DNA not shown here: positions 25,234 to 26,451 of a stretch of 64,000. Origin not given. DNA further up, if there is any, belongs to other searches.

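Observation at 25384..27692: Three uncharacterised genes, one a membrane-anchored PilZ protein, occupy the fliS/fliT slot after flaG-fliD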

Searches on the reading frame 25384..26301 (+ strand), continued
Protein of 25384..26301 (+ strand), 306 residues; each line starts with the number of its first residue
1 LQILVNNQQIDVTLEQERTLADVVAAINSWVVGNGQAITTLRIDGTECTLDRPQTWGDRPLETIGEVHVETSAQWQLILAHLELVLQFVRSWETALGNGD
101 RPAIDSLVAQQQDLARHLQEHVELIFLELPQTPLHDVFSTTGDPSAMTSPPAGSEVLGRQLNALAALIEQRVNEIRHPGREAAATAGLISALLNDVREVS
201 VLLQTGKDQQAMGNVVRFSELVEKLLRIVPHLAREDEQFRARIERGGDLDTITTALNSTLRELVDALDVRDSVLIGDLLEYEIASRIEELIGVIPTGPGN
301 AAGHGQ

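Call 23: predict_structure(alignment_id=A1)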
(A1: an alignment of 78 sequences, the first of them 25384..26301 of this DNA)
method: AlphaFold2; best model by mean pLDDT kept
length: 306 residues; sequences in the alignment: 78
mean_pLDDT: 90.9   pTM: 0.85
mean pLDDT of the five models: 90.9, 89.7, 89.6, 89.5, 89.4
residues with pLDDT >= 90: 244; 70-90: 47; 50-70: 9; < 50: 6
segments of 3 or more residues with pLDDT < 50: 300-304
pLDDT, mean of each block of 10 residues (from residue 1): 97 91 95 95 97 93 97 94 94 96 95 83 72 80 91 93 94 96 97 95 95 93 94 93 84 90 93 95 93 79 48
secondary structure, 60 per line:
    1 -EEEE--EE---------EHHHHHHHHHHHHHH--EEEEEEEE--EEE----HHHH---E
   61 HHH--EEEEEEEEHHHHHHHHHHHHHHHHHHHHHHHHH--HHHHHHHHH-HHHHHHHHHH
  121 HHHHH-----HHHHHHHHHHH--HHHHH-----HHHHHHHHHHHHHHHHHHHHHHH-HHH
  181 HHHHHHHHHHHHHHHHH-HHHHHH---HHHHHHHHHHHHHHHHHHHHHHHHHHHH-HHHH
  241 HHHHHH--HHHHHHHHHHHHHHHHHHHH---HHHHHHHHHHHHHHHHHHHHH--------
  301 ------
elements in order: E2-5 H20-33 E36-43 E46-48 H53-56 E66-73 H74-98 H101-109 H111-125 H131-141 H144-148 H154-176 H178-197 H199-204 H208-235 H237-246 H249-268 H272-292

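Call 28: fold_search(model_id=the predicted structure, library=pdb)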
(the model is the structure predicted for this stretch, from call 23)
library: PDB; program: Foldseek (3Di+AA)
matches with E <= 10: 306; with E <= 0.001: 0
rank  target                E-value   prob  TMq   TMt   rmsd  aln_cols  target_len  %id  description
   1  7wgu_A                6.3e-02  0.87  0.27  0.25  11.6       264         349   15  Crystal structure of metal-binding protein EfeO from Escherichia coli (released 2022-12-14)
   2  7q1g_A                7.8e-02  0.72  0.25  0.29  12.5       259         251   13  Crystal structure and metal binding properties of the periplasmic iron component EfeM from Pseudomonas syringae EfeUOB (released 2022-04-27)
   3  5cwm                  8.6e-02  0.33  0.17  0.20  13.8       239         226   17  Crystal structure of de novo designed helical repeat protein DHR64 (released 2015-12-16)
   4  7wgu_B                1.8e-01  0.47  0.26  0.24  18.3       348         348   12  Crystal structure of metal-binding protein EfeO from Escherichia coli (released 2022-12-14)
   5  3e0s_A                2.2e-01  0.14  0.14  0.15  17.1       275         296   14  Crystal structure of an uncharacterized protein from Chlorobium tepidum (released 2008-08-26)
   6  6e9t_A                2.3e-01  0.21  0.17  0.20  17.4       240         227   17  DHF58 filament (released 2018-11-21)
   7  1t8b_A                3.4e-01  0.16  0.15  0.20  21.2       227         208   13  Crystal structure of refolded PHOU-like protein (gi 2983430) from Aquifex aeolicus (released 2004-12-07)
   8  1t72_B                3.4e-01  0.14  0.13  0.17  20.6       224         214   12  Crystal structure of phosphate transport system protein phoU from Aquifex aeolicus (released 2004-12-07)
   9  7rdr_A                3.6e-01  0.51  0.23  0.17  13.8       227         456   14  Circular tandem repeat protein with novel repeat topology and enhanced subunit contact surfaces (released 2021-09-01)
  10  5cwn                  4.4e-01  0.15  0.15  0.19  12.5       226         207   14  Crystal structure of de novo designed helical repeat protein DHR71 (released 2015-12-16)
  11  8e0n_F                4.6e-01  0.20  0.17  0.25  16.0       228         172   14  Homotrimeric variant of tcTRP9, BGL18 (released 2023-04-12)
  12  3s90_A                4.9e-01  0.44  0.25  0.30  14.6       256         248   11  Human vinculin head domain Vh1 (residues 1-252) in complex with murine talin (VBS33; residues 1512-1546) (released 2011-06-22)
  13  2olt_C                6.3e-01  0.16  0.18  0.24  20.9       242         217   13  Crystal structure of a phou-like protein (so_3770) from shewanella oneidensis mr-1 at 2.00 A resolution (released 2007-02-06)
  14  9n0k_A                6.6e-01  0.99  0.33  0.72   2.8       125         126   18  Crystal structure of KABLE triple mutant (Ile12Phe, Lys14Pro, Leu20Trp) (released 2025-08-20)
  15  9n0i_E                6.6e-01  0.99  0.33  0.69   3.4       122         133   17  Crystal structure of KABLE double mutant (Lys14Pro, Leu20Trp) (released 2025-08-20)
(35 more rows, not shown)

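Call 41: search_protein_representatives(alignment_id=A1)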
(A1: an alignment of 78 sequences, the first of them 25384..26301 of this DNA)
Query: 78 sequences, 302 profile positions. Proteins with E-value up to 0.001 (for the whole library): 2477; up to 1e-10: 1072; up to 1e-30: 412. The best 150 are listed.
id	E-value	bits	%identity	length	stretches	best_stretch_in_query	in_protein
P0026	5.5e-103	361.1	-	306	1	1-299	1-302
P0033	2.9e-99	348.9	-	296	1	1-296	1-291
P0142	2.4e-98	345.9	-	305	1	1-301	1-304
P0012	5.9e-98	344.6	-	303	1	1-297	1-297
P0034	1.8e-97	343.0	-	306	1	1-300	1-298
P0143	2.1e-95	336.2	-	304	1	1-295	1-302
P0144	2.9e-95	335.7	-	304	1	1-300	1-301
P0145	8.2e-94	331.0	-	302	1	1-298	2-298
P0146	6.7e-93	328.0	-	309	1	1-297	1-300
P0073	8.3e-93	327.7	-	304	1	1-297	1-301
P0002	1.5e-92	326.9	-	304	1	1-298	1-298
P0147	1.0e-91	324.1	-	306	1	1-301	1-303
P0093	1.1e-91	324.0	-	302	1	1-299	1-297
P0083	7.1e-91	321.3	-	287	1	1-296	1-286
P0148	8.1e-91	321.1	-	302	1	1-300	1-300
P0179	4.0e-82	292.6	-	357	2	128-294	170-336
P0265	9.1e-64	232.3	-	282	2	1-233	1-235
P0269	4.0e-63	230.2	-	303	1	1-296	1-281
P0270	6.2e-63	229.6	-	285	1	1-298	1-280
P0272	1.7e-62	228.1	-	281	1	1-295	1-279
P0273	4.9e-62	226.6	-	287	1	1-292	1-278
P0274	6.2e-62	226.3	-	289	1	1-296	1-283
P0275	9.9e-62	225.6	-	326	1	1-295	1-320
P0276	1.0e-61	225.6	-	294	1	1-295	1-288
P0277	1.1e-61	225.4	-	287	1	1-297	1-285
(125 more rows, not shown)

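Call 43: search_protein_families(library=pfam, alignment_id=A1, max_evalue=1)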
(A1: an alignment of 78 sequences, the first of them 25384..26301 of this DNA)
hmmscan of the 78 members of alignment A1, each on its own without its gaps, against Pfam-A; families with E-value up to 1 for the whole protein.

A. member 1, window:25384-26301:+ (306 aa): 2 families
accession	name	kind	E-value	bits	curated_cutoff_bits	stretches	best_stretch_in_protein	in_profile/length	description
PF07196.18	Flagellin_IN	-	0.045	14.4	22.7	0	7-29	8-32/55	Flagellin hook IN motif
PF21896.2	Talin_IBS2B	-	0.21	12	27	1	178-267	30-115/118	Talin IBS2B domain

B. families by the number of members that match (of 78 scanned): 86 families (the first 25 are shown)
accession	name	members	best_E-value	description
PF22208.1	Cas_Csm6_CARF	3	0.026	Cas_Csm6 CARF domain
PF07761.17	DUF1617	3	0.031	Protein of unknown function (DUF1617)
PF20849.2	TelK_muzzle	2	0.0036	Protelomerase, muzzle domain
PF05130.17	FlgN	2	0.0094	FlgN protein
PF21418.3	LinB-like_C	2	0.028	Lincosamide nucleotidyltransferase-like, C-terminal domain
PF07361.16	Cytochrom_B562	2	0.046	Cytochrome b562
PF04353.18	Rsd_AlgQ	2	0.061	Regulator of RNA polymerase sigma(70) subunit, Rsd/AlgQ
PF18822.6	CdvA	2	0.084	CdvA-like coiled-coil domain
PF04740.18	LXG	2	0.1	LXG domain of WXG superfamily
PF04513.17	Baculo_PEP_C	2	0.1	Baculovirus polyhedron envelope protein, PEP, C terminus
PF22296.2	bAvd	2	0.14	bAvd-like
PF25062.1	ARM_TT21_N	2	0.16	Tetratricopeptide repeat protein 21 N-terminal ARM repeat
PF24911.1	YfjL_C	1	0.0012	YfjL-like C-terminal domain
PF02912.23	Phe_tRNA-synt_N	1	0.0018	Aminoacyl tRNA synthetase class II, N-terminal domain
PF10400.15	Vir_act_alpha_C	1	0.0024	Virulence activator alpha C-term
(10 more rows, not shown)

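Call 47: list_cluster_members(proteins=[P0277, P0276, P0274, P0273, P0272, P0270, P0269, P0265, P0179, P0275])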
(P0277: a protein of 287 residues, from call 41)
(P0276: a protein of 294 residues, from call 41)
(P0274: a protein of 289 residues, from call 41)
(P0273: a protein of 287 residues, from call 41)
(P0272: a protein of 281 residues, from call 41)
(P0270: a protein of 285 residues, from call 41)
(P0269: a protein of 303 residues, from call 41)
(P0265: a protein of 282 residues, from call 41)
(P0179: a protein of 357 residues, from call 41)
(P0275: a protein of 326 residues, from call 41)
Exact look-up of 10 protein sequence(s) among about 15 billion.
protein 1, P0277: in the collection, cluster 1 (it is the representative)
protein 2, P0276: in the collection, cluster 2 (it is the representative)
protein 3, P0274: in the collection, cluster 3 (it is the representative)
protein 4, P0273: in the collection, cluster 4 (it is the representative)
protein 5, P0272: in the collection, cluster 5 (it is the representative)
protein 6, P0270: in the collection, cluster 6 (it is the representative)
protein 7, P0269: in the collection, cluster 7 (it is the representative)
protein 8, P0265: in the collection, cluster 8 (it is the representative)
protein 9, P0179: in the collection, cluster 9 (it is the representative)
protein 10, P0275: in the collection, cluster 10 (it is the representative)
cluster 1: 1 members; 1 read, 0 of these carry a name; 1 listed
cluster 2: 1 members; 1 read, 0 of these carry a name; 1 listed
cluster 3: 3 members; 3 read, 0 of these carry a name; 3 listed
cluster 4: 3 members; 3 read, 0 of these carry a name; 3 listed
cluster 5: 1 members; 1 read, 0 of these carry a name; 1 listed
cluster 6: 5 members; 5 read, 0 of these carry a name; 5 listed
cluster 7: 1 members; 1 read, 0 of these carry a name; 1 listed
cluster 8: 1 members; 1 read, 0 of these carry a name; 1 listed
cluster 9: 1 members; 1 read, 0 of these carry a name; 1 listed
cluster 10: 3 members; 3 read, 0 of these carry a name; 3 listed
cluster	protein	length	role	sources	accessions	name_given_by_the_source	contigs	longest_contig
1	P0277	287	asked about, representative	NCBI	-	-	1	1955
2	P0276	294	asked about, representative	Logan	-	-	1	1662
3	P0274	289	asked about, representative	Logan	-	-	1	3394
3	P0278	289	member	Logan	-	-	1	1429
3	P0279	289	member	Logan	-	-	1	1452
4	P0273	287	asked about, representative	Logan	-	-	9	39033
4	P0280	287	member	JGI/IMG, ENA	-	-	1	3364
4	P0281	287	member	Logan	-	-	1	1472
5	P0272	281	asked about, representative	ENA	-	-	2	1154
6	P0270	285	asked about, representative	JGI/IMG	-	-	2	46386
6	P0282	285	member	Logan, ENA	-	-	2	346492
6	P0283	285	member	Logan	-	-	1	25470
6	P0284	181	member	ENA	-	-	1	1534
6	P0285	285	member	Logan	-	-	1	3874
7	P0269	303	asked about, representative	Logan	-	-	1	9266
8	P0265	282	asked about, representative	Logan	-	-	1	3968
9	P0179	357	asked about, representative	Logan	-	-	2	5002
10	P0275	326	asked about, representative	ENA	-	-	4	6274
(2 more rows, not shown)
